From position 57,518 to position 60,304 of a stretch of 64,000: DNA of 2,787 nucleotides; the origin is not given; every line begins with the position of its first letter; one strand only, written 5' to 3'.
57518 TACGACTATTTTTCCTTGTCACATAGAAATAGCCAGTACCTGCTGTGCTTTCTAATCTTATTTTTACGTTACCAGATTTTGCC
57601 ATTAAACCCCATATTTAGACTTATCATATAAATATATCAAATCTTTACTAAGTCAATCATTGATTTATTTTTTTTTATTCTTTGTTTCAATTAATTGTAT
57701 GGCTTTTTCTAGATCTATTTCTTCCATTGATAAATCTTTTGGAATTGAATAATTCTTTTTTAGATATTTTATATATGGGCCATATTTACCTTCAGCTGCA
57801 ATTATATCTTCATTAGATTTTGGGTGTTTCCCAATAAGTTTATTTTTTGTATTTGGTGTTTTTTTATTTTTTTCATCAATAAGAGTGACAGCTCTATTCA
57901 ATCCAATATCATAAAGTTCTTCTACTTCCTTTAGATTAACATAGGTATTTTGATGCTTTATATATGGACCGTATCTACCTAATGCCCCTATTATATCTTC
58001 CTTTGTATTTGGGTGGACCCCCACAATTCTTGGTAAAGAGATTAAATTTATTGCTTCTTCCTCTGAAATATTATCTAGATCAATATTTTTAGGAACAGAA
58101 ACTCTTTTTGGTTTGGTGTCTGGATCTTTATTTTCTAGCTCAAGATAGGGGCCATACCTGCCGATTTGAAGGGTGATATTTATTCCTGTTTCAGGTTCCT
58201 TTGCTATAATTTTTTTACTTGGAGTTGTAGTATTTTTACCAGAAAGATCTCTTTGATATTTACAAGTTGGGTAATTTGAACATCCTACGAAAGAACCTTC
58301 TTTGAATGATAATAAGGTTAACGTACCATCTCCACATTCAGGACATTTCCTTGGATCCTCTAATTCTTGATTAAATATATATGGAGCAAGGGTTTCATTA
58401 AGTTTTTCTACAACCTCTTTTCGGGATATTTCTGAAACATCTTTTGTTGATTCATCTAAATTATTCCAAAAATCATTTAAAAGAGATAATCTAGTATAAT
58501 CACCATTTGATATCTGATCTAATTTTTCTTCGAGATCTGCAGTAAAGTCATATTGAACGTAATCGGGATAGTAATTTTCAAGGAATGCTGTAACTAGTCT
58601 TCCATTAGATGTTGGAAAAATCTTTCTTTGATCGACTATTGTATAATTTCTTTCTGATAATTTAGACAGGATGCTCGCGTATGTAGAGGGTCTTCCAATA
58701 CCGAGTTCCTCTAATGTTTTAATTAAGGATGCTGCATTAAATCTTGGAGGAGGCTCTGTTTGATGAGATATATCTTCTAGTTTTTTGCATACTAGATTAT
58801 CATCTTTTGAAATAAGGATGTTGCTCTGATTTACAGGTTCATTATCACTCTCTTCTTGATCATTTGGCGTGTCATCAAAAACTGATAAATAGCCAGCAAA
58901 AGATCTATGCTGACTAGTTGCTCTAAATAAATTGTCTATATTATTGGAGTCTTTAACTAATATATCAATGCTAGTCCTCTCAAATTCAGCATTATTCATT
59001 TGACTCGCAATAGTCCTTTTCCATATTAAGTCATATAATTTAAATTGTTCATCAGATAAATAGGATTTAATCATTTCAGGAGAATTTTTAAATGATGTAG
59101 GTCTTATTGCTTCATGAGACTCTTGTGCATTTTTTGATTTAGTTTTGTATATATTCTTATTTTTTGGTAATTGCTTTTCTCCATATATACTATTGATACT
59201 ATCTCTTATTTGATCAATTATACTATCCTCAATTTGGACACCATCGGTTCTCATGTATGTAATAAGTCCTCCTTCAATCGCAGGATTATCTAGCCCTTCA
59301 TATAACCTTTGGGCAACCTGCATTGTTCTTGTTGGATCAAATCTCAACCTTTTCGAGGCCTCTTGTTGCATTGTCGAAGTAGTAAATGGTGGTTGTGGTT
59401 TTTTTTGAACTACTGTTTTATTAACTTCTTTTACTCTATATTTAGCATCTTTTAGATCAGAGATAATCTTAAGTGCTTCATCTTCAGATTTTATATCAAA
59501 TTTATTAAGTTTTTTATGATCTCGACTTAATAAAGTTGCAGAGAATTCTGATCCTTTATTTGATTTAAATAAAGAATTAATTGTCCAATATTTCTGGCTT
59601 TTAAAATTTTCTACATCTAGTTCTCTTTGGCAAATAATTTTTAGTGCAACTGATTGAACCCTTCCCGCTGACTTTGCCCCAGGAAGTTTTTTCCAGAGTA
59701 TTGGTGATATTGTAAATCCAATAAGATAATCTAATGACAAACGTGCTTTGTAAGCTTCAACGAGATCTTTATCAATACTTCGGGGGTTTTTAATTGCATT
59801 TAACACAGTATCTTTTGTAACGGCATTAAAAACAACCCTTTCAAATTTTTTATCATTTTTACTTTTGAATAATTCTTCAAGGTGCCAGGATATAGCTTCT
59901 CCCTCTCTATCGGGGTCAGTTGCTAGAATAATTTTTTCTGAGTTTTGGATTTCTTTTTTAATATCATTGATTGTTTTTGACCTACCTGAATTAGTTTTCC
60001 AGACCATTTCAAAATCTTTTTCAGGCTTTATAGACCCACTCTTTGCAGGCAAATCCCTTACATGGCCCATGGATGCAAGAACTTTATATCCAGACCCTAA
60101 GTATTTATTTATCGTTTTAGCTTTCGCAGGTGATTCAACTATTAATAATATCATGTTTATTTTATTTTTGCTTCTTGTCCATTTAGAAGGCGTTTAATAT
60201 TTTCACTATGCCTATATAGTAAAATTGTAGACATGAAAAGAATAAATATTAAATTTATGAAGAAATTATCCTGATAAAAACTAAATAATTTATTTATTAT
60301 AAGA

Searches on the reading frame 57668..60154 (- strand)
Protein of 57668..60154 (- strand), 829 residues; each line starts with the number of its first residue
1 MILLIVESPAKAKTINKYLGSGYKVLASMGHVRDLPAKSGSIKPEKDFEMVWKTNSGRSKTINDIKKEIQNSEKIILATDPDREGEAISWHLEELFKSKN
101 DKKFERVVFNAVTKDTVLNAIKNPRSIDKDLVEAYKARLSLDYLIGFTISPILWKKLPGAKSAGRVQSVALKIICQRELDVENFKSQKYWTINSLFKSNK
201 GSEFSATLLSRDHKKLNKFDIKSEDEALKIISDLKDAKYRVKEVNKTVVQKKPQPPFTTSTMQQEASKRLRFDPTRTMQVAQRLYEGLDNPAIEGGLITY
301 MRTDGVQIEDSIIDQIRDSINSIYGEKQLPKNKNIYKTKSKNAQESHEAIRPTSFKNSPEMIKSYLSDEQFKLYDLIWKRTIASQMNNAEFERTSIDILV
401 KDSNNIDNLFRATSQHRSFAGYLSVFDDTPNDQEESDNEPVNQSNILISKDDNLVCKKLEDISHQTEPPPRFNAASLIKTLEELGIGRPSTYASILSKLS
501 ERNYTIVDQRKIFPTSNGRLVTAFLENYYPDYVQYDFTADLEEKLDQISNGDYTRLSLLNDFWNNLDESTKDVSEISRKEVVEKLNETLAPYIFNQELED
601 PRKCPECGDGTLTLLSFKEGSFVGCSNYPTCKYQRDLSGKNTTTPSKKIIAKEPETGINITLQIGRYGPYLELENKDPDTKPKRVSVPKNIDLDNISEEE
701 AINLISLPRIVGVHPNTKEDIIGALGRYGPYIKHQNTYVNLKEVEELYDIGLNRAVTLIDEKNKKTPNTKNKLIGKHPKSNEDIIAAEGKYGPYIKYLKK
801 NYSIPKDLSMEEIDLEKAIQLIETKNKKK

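Call 15: search_protein_families(library=ncbifam, proteins=[window:57668-60154:-])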
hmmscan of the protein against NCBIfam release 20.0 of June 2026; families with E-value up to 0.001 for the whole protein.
window:57668-60154:- (829 aa): 12 families
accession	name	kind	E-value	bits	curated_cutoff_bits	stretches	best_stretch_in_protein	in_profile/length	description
NF006451.0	PRK08780.1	equivalog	2.9e-235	783.5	1265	2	3-583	5-587/824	DNA topoisomerase I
TIGR01051.1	topA_bact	equivalog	8e-212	705.6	456.4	1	3-636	1-630/632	type I DNA topoisomerase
NF004966.0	PRK06319.1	equivalog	6.4e-166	553.9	868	1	3-689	5-682/862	DNA topoisomerase I/SWI domain fusion protein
TIGR01054.1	rgy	equivalog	2e-77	260.9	471.7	1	58-567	705-1170/1172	reverse gyrase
TIGR01057.1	topA_arch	equivalog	4e-76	256.5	458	1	27-631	44-618/618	DNA topoisomerase I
NF005829.0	PRK07726.1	subfamily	5.1e-71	240.2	597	1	52-646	73-653/669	DNA topoisomerase 3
NF005555.0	PRK07220.1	equivalog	7.3e-67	226.2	635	1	58-640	84-628/740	DNA topoisomerase I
TIGR01056.1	topB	subfamily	3.2e-64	217.6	515.75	1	58-646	81-653/706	DNA topoisomerase III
NF004438.0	PRK05776.1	equivalog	3.6e-64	217.1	793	1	25-611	53-613/677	DNA topoisomerase I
NF011532.0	PRK14973.1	equivalog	4.1e-53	180.4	930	1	60-638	85-624/936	DNA topoisomerase I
NF006032.0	PRK08173.1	equivalog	7e-39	133.2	1058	1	44-564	71-599/863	DNA topoisomerase III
NF011313.0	PRK14724.1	equivalog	7.5e-27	93.5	1088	1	41-579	72-634/988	DNA topoisomerase III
